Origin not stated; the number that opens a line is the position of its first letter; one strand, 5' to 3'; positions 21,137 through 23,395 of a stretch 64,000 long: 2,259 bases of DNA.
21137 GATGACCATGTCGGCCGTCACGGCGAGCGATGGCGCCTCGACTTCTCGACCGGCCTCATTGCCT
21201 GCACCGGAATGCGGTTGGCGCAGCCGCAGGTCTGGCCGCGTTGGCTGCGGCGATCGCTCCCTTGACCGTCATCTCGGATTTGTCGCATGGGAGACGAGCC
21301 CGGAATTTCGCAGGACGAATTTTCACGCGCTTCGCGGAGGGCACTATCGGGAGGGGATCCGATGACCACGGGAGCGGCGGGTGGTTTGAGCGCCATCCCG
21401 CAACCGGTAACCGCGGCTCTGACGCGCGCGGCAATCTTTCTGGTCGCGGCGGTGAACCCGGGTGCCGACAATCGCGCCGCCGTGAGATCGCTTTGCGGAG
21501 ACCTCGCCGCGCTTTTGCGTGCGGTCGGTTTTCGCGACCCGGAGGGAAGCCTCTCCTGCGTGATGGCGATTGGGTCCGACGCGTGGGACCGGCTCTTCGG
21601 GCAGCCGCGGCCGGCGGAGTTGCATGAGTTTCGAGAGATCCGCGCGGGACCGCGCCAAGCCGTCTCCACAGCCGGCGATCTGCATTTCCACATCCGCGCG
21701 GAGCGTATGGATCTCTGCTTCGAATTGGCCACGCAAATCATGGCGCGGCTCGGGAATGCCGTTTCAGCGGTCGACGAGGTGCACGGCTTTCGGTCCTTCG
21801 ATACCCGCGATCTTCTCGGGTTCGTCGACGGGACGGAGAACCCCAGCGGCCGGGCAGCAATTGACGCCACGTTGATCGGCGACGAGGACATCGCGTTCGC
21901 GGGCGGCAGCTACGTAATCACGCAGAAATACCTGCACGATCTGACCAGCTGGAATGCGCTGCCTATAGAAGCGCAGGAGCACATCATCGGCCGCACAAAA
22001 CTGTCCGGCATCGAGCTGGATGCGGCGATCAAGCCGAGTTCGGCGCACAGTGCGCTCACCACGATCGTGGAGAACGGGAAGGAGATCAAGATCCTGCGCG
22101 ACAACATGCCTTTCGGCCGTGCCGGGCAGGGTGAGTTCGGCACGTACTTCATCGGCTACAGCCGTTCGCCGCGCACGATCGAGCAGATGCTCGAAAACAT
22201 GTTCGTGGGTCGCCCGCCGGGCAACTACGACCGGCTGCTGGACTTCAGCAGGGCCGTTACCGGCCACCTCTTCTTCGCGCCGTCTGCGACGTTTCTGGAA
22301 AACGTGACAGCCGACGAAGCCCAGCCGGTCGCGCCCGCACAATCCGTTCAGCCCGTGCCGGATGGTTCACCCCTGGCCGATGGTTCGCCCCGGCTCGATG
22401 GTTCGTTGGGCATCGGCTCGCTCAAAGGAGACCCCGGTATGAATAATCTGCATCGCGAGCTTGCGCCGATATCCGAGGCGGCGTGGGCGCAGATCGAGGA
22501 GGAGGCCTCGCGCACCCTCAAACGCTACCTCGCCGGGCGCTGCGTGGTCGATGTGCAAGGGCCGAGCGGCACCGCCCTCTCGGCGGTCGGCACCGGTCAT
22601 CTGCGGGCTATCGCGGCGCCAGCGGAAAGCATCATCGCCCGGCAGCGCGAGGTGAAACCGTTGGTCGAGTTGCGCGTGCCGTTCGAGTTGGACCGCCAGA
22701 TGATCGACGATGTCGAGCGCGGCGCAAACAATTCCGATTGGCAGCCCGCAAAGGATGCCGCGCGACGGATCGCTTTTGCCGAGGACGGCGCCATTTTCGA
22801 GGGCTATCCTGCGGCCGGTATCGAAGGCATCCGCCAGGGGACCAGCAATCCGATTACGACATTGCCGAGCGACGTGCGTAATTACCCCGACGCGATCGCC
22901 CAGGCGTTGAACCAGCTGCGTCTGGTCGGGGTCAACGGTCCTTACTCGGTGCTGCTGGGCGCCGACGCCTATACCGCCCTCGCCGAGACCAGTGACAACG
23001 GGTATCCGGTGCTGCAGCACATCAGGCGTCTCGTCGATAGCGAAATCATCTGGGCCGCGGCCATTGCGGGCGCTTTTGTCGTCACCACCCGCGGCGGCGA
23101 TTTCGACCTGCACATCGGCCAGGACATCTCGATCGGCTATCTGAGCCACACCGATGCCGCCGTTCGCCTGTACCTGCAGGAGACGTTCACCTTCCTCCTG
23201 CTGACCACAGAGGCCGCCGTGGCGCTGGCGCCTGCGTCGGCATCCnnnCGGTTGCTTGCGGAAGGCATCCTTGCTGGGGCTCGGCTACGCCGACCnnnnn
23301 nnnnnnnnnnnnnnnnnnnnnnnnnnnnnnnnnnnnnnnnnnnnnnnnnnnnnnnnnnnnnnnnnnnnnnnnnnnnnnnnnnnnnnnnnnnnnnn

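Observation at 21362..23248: DyP peroxidase cargo with encapsulin targeting peptide reads in frame into the encapsulin shell gene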

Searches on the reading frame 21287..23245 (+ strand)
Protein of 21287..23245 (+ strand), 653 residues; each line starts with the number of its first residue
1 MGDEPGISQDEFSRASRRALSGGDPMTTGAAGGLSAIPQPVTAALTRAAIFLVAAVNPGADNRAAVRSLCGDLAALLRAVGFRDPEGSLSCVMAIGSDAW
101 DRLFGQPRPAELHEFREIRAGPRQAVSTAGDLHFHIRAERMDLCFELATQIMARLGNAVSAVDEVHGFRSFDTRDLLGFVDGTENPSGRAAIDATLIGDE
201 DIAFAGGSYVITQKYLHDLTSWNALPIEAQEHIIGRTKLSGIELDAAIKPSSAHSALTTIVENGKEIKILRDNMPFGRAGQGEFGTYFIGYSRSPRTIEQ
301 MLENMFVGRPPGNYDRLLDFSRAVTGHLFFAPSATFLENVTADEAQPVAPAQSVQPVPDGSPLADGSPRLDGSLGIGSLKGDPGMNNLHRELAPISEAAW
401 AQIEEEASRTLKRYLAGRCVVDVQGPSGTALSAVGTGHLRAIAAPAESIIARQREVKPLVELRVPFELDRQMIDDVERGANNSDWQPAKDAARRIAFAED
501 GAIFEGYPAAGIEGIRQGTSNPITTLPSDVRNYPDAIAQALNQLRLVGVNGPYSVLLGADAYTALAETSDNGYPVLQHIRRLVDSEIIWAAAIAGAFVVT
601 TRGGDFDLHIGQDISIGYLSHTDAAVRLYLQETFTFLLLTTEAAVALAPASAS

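Call 3: search_protein_families(library=pfam, proteins=[window:21287-23245:+])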
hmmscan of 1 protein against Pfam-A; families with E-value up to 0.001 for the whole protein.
window:21287-23245:+ (653 aa): 3 families
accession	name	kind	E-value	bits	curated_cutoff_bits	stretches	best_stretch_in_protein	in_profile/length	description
PF04454.18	Linocin_M18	-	5.8e-97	324.3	24.3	1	385-635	1-253/253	Encapsulating protein for peroxidase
PF20628.3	Dyp_perox_C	-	8.3e-58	195.3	20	1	172-335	1-165/166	Dyp-type peroxidase, C-terminal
PF04261.18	Dyp_perox_N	-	5.6e-32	111.2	20.4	1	39-169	2-146/146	Dyp-type peroxidase, N-terminal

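Call 4: search_protein_families(library=ncbifam, proteins=[window:21287-23245:+])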
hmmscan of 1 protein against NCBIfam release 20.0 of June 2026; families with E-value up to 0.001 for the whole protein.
window:21287-23245:+ (653 aa): 3 families
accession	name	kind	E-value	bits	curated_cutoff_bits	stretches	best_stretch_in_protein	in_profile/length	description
NF041155.2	encap_f1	equivalog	3.3e-105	351.2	100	1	388-647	1-261/261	family 1 encapsulin nanocompartment shell protein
TIGR01413.1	Dyp_perox_fam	superfamily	1.1e-85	287.8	100.5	1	40-336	3-322/323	Dyp-type peroxidase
TIGR01412.1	tat_substr_1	equivalog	3.7e-12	45.8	428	1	89-247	132-307/420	iron uptake transporter deferrochelatase/peroxidase subunit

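Call 5: find_homologous_proteins(query=window:21287-23245:+)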
Query window:21287-23245:+ (653 aa): 7003 proteins with E <= 0.001 among 8000 candidates; the best 120 are listed.
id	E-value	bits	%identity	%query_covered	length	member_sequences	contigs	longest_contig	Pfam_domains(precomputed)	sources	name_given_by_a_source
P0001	0.0e+0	1397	100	96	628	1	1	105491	PF04261.19,PF20628.4,PF04454.19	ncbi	-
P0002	0.0e+0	1056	77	96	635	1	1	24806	PF04261.19,PF20628.4,PF04454.19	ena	-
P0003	0.0e+0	1043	76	96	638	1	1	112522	PF04261.19,PF20628.4,PF04454.19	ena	-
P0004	0.0e+0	1012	75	95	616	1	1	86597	PF04261.19,PF20628.4,PF04454.19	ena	-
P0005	1.7e-293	993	74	94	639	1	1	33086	PF04261.19,PF20628.4,PF04454.19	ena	-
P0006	4.2e-289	979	72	96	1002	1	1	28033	PF04261.19,PF20628.4,PF04454.19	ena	-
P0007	2.9e-281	953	70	94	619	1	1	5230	PF04261.19,PF20628.4,PF04454.19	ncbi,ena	-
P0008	1.0e-280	951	71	94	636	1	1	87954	PF04261.19,PF20628.4,PF04454.19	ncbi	-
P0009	2.1e-275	933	78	83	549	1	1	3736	PF04261.19,PF20628.4,PF04454.19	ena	-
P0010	1.3e-271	921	78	82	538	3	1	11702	PF04261.19,PF20628.4,PF04454.19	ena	-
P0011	4.2e-271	919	69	96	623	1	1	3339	PF04261.19,PF20628.4,PF04454.19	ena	-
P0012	5.9e-271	919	73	87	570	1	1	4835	PF04261.19,PF20628.4,PF04454.19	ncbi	-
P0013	1.3e-267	908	81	78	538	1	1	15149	PF20628.4,PF04454.19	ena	-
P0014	2.2e-263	894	77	81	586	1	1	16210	PF04261.19,PF20628.4,PF04454.19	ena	-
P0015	9.3e-248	842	78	75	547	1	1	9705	PF20628.4,PF04454.19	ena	-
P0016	1.6e-247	841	76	76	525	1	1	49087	PF20628.4,PF04454.19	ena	-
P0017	5.4e-234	797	75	75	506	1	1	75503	PF20628.4,PF04454.19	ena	-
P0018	1.7e-233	795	74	74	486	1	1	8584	PF20628.4,PF04454.19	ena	-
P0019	1.3e-229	782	60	94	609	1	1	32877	PF04261.19,PF20628.4,PF04454.19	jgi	jgi:porphyrinogen peroxidase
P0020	1.2e-228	779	78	70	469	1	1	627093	PF20628.4,PF04454.19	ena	-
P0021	3.0e-228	778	78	68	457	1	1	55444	PF20628.4,PF04454.19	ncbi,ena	-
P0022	8.3e-225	766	59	94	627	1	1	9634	PF04261.19,PF20628.4,PF04454.19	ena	-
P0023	1.0e-224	766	60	92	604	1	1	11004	PF04261.19,PF20628.4,PF04454.19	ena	-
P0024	4.3e-223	761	59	94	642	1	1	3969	PF04261.19,PF20628.4,PF04454.19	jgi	jgi:putative iron-dependent peroxidase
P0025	8.6e-223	760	78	69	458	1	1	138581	PF20628.4,PF04454.19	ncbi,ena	-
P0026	1.9e-215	735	68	75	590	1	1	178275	PF20628.4,PF04454.19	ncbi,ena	-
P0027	8.9e-215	733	56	93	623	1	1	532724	PF04261.19,PF20628.4,PF04454.19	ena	-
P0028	5.5e-204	698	73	66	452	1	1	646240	PF20628.4,PF04454.19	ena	-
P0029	8.5e-203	694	66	81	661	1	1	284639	PF04261.19,PF20628.4,PF04454.19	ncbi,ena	-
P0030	1.4e-194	667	71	66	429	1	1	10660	PF20628.4,PF04454.19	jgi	jgi:uncharacterized linocin/CFP29 family protein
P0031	1.5e-193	663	73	51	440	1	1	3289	PF04261.19,PF20628.4,PF04454.19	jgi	jgi:porphyrinogen peroxidase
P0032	1.2e-192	660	78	61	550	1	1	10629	PF20628.4,PF04454.19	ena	-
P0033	1.4e-191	657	75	62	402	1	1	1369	PF20628.4,PF04454.19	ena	-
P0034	5.5e-187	641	74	62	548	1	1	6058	PF04261.19,PF20628.4,PF04454.19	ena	-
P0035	6.5e-187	641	59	77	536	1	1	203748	PF20628.4,PF04454.19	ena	-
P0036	5.1e-184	632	76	58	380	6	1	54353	PF20628.4,PF04454.19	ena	-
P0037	4.1e-183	629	-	-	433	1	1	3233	PF04261.19,PF20628.4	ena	-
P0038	1.4e-176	607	76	55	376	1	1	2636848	PF04261.19,PF20628.4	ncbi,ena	-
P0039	1.4e-176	607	79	53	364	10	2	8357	PF04261.19,PF20628.4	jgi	-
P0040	5.6e-176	605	77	55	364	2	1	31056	PF04261.19,PF20628.4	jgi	jgi:porphyrinogen peroxidase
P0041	1.6e-175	604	53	87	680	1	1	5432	PF04261.19,PF20628.4,PF04454.19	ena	-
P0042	2.2e-175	603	78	55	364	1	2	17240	PF04261.19,PF20628.4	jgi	jgi:porphyrinogen peroxidase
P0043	2.2e-175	603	77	55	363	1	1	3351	PF04261.19,PF20628.4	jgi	jgi:porphyrinogen peroxidase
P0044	2.8e-175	603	78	55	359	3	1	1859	PF04261.19,PF20628.4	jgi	jgi:porphyrinogen peroxidase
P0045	8.5e-175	601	77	55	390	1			PF04261.19,PF20628.4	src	-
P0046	1.2e-174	601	78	53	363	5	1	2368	PF04261.19,PF20628.4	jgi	jgi:porphyrinogen peroxidase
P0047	1.5e-174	600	77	55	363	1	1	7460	PF04261.19,PF20628.4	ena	-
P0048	1.8e-174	600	75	55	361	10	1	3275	PF04261.19,PF20628.4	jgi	jgi:porphyrinogen peroxidase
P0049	4.6e-174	599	76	55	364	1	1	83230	PF04261.19,PF20628.4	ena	-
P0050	5.7e-174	598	77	55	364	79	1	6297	PF04261.19,PF20628.4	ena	-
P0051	7.1e-174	598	76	54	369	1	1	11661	PF04261.19,PF20628.4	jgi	jgi:porphyrinogen peroxidase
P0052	1.4e-173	597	76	55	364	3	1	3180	PF04261.19,PF20628.4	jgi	-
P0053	2.2e-173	596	75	55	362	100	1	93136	PF04261.19,PF20628.4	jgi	jgi:porphyrinogen peroxidase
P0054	3.5e-173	596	77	54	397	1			PF04261.19,PF20628.4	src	-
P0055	5.1e-173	595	77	55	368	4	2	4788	PF04261.19,PF20628.4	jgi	-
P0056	6.8e-173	595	77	55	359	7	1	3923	PF04261.19,PF20628.4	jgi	-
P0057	7.5e-173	595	76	55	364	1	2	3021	PF04261.19,PF20628.4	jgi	jgi:putative iron-dependent peroxidase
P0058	9.0e-173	594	76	55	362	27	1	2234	PF04261.19,PF20628.4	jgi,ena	-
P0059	1.3e-172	594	76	55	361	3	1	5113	PF04261.19,PF20628.4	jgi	jgi:putative iron-dependent peroxidase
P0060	1.4e-172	594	77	55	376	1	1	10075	PF04261.19,PF20628.4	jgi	jgi:porphyrinogen peroxidase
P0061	1.6e-172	594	76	54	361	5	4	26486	PF04261.19,PF20628.4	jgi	jgi:porphyrinogen peroxidase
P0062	1.9e-172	593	75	55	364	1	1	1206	PF04261.19,PF20628.4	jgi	-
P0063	1.9e-172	593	64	65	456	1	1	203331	PF04261.19,PF20628.4,PF04454.19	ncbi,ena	-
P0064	2.4e-172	593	76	55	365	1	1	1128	PF04261.19,PF20628.4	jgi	jgi:putative iron-dependent peroxidase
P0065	2.7e-172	593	76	55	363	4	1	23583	PF04261.19,PF20628.4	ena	-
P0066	3.8e-172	592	78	53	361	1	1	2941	PF04261.19,PF20628.4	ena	-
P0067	4.2e-172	592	75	54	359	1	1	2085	PF04261.19,PF20628.4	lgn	-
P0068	5.0e-172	592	74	55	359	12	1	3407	PF04261.19,PF20628.4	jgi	-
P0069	7.4e-172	591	76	55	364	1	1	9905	PF04261.19,PF20628.4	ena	-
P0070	8.0e-172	591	76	54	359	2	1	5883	PF04261.19,PF20628.4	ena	-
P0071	1.1e-171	591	74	55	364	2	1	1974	PF04261.19,PF20628.4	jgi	jgi:putative iron-dependent peroxidase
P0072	1.1e-171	591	72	58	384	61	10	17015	PF04261.19,PF20628.4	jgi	jgi:putative iron-dependent peroxidase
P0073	1.3e-171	591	75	55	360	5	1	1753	PF04261.19,PF20628.4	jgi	jgi:putative iron-dependent peroxidase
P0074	1.5e-171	590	76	55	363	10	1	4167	PF04261.19,PF20628.4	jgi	jgi:porphyrinogen peroxidase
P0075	1.7e-171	590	75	55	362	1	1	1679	PF04261.19,PF20628.4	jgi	jgi:putative iron-dependent peroxidase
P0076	1.8e-171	590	77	53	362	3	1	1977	PF04261.19,PF20628.4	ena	-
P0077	1.9e-171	590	73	55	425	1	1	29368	PF04261.19,PF20628.4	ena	-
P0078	1.9e-171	590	77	54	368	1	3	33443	PF04261.19,PF20628.4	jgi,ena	jgi:putative iron-dependent peroxidase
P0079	2.0e-171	590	75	55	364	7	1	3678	PF04261.19,PF20628.4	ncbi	-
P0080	2.1e-171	590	75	55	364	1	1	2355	PF04261.19,PF20628.4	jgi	jgi:porphyrinogen peroxidase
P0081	3.3e-171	589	74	55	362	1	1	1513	PF04261.19,PF20628.4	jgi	jgi:putative iron-dependent peroxidase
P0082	4.3e-171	589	77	55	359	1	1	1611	PF04261.19,PF20628.4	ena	-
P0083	4.4e-171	589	74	55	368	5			PF04261.19,PF20628.4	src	-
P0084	4.8e-171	589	77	54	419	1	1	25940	PF04261.19,PF20628.4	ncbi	ncbi:MAG: Dyp-type peroxidase [Terriglobales bacterium]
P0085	4.9e-171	589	76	54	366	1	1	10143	PF04261.19,PF20628.4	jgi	jgi:putative iron-dependent peroxidase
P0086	4.9e-171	589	76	54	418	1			PF04261.19,PF20628.4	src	-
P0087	5.6e-171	589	76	55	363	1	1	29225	PF04261.19,PF20628.4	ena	-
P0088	5.7e-171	588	76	55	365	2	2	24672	PF04261.19,PF20628.4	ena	-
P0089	5.9e-171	588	77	55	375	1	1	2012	PF04261.19,PF20628.4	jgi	jgi:porphyrinogen peroxidase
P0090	5.9e-171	588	75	55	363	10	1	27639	PF04261.19,PF20628.4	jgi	-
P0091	6.6e-171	588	78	53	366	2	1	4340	PF04261.19,PF20628.4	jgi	-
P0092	8.6e-171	588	75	55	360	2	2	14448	PF04261.19,PF20628.4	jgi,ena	-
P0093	9.2e-171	588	76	55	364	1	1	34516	PF04261.19,PF20628.4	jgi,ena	-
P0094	9.3e-171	588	78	53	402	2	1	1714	PF04261.19,PF20628.4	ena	-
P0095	1.0e-170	588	73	56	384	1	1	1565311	PF20628.4,PF04454.19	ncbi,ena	-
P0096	1.1e-170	588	77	55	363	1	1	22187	PF04261.19,PF20628.4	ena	-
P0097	1.2e-170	587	75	55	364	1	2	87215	PF04261.19,PF20628.4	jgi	jgi:porphyrinogen peroxidase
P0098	1.3e-170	587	75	54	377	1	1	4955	PF04261.19,PF20628.4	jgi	jgi:porphyrinogen peroxidase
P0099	1.3e-170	587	75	55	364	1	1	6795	PF04261.19,PF20628.4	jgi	jgi:porphyrinogen peroxidase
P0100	1.5e-170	587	75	55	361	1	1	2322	PF04261.19,PF20628.4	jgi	jgi:porphyrinogen peroxidase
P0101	1.6e-170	587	75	55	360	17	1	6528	PF04261.19,PF20628.4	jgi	-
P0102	1.6e-170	587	77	55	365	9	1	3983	PF04261.19,PF20628.4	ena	-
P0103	1.7e-170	587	76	55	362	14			PF04261.19,PF20628.4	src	-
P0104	1.8e-170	587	76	55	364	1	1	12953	PF04261.19,PF20628.4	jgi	jgi:porphyrinogen peroxidase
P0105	2.0e-170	587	77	55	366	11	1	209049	PF04261.19,PF20628.4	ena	-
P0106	2.2e-170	587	76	54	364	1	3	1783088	PF04261.19,PF20628.4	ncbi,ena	-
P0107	2.7e-170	586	76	55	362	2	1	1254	PF04261.19,PF20628.4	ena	-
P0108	3.5e-170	586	75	54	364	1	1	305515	PF04261.19,PF20628.4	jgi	jgi:porphyrinogen peroxidase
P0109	3.8e-170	586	76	55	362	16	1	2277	PF04261.19,PF20628.4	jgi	jgi:porphyrinogen peroxidase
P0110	4.2e-170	586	76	55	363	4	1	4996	PF04261.19,PF20628.4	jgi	jgi:porphyrinogen peroxidase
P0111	4.3e-170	586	75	55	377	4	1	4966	PF04261.19,PF20628.4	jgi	jgi:porphyrinogen peroxidase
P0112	4.6e-170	586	75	54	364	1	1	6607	PF04261.19,PF20628.4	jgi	-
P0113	4.6e-170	585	76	55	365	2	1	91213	PF04261.19,PF20628.4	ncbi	ncbi:MAG: Dyp-type peroxidase [Bryobacteraceae bacterium]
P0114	4.8e-170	585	75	55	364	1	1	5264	PF04261.19,PF20628.4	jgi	jgi:porphyrinogen peroxidase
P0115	4.9e-170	585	77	55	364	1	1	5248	PF04261.19,PF20628.4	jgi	jgi:putative iron-dependent peroxidase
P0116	5.3e-170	585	76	54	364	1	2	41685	PF04261.19,PF20628.4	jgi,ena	jgi:putative iron-dependent peroxidase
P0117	5.6e-170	585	74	55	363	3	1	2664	PF04261.19,PF20628.4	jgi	jgi:porphyrinogen peroxidase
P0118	6.3e-170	585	77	54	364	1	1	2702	PF04261.19,PF20628.4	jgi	jgi:porphyrinogen peroxidase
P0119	6.8e-170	585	75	55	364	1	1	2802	PF04261.19,PF20628.4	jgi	jgi:porphyrinogen peroxidase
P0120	6.8e-170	585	75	55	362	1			PF04261.19,PF20628.4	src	-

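Call 9: find_encoding_contigs(protein=P0001, flank=10000, max_places=4)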
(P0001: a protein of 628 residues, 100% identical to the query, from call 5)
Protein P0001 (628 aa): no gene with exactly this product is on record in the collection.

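Call 14: list_cluster_members(proteins=[P0001])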
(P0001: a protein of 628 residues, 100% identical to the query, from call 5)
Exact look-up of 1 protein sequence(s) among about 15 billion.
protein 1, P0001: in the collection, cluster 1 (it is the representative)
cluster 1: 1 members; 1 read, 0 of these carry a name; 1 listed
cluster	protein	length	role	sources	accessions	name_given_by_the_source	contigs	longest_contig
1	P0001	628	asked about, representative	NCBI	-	-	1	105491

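Call 21: find_encoding_contigs(protein=P0019, flank=4000, max_places=3)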
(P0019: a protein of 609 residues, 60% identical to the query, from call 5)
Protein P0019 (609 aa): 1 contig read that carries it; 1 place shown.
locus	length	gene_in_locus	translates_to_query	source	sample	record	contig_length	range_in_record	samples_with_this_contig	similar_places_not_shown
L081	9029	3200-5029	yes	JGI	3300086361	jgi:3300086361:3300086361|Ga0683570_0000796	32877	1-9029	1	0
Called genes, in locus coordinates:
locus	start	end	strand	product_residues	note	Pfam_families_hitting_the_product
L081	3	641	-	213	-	?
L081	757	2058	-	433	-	PF04389:Peptidase_M28 (faint), PF01546:Peptidase_M20, PF07687:M20_dimer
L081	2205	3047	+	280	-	PF00106:adh_short, PF13561:adh_short_C2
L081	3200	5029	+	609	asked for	PF04261:Dyp_perox_N, PF20628:Dyp_perox_C, PF04454:Linocin_M18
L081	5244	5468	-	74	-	PF07927:HicA_toxin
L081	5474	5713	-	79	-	PF21748:UPF0150 (weak), PF15919:HicB_lk_antitox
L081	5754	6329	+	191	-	PF00881:Nitroreductase, PF14512:TM1586_NiRdase (faint)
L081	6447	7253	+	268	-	PF00106:adh_short, PF13561:adh_short_C2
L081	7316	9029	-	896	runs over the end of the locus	PF07517:SecA_DEAD, PF01043:SecA_PP_bind, PF00271:Helicase_C (weak), PF21090:P-loop_SecA, PF07516:SecA_SW, PF02810:SEC-C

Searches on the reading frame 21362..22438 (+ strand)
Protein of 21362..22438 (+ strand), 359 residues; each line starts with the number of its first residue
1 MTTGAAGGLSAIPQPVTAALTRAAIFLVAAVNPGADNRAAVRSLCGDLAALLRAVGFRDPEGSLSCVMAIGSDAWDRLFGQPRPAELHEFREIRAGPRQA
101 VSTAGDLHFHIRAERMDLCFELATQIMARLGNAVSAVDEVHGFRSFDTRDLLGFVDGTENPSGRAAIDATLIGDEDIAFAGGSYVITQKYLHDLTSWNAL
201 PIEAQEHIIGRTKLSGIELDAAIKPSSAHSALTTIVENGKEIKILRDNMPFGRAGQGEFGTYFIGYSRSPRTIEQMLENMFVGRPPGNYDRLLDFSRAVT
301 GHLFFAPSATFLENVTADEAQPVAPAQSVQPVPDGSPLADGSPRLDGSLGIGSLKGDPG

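Call 37: search_solved_structures(query=window:21362-22438:+, max_evalue=1e-20)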
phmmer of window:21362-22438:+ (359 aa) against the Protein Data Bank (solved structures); distinct sequences matched with E-value up to 1e-20: 37.
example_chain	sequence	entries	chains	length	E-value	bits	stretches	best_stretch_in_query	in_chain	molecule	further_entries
9e4r_A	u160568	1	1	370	1.7e-133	448.3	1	10-356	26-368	Dyp-type peroxidase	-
9e5e_B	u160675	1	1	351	2e-133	448.1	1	11-356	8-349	DyP peroxidase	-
8u4z_A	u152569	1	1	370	7e-133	446.3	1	11-356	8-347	Family 1 encapsulin-associated DyP peroxidase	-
7bok_A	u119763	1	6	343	5.2e-127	427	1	12-356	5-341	Dyp-type peroxidase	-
9bkx_d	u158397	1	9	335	6e-118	397.2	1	12-316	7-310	Dye-decolorizing peroxidase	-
9i4s_A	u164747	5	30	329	6.7e-114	383.9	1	12-317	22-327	Dyp-type peroxidase family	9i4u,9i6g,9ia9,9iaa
6yr4_A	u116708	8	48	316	6.8e-114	383.8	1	12-317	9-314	Putative iron-dependent peroxidase | Dyp-type peroxidase family | Dye-decolorizing peroxidase (DyP), encapsulated subgroup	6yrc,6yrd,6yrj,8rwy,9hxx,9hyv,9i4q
4gu7_A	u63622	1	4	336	1.1e-113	383.2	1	12-317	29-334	Putative uncharacterized protein SCO7193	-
9fb7_A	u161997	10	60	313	2e-113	382.3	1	12-315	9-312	Putative dye-decolorizing peroxidase (DyP), encapsulated subgroup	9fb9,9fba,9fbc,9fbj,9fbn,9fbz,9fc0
9ho7_A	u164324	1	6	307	2.3e-113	382.1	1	13-315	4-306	Dyp-type peroxidase family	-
9ewi_A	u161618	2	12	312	3e-113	381.7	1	12-314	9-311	Putative dye-decolorizing peroxidase (DyP), encapsulated subgroup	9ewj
8pws_A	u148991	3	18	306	3.5e-113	381.5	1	13-314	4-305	Putative dye-decolorizing peroxidase (DyP), encapsulated subgroup | Dyp-type peroxidase family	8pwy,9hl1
7qze_A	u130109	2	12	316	9.4e-113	380.1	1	12-317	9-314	Dyp-type peroxidase family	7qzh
7qzg_A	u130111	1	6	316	1e-112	380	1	12-317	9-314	Dyp-type peroxidase family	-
7zmj_A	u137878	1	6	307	1.7e-112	379.2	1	13-315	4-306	Putative dye-decolorizing peroxidase (DyP), encapsulated subgroup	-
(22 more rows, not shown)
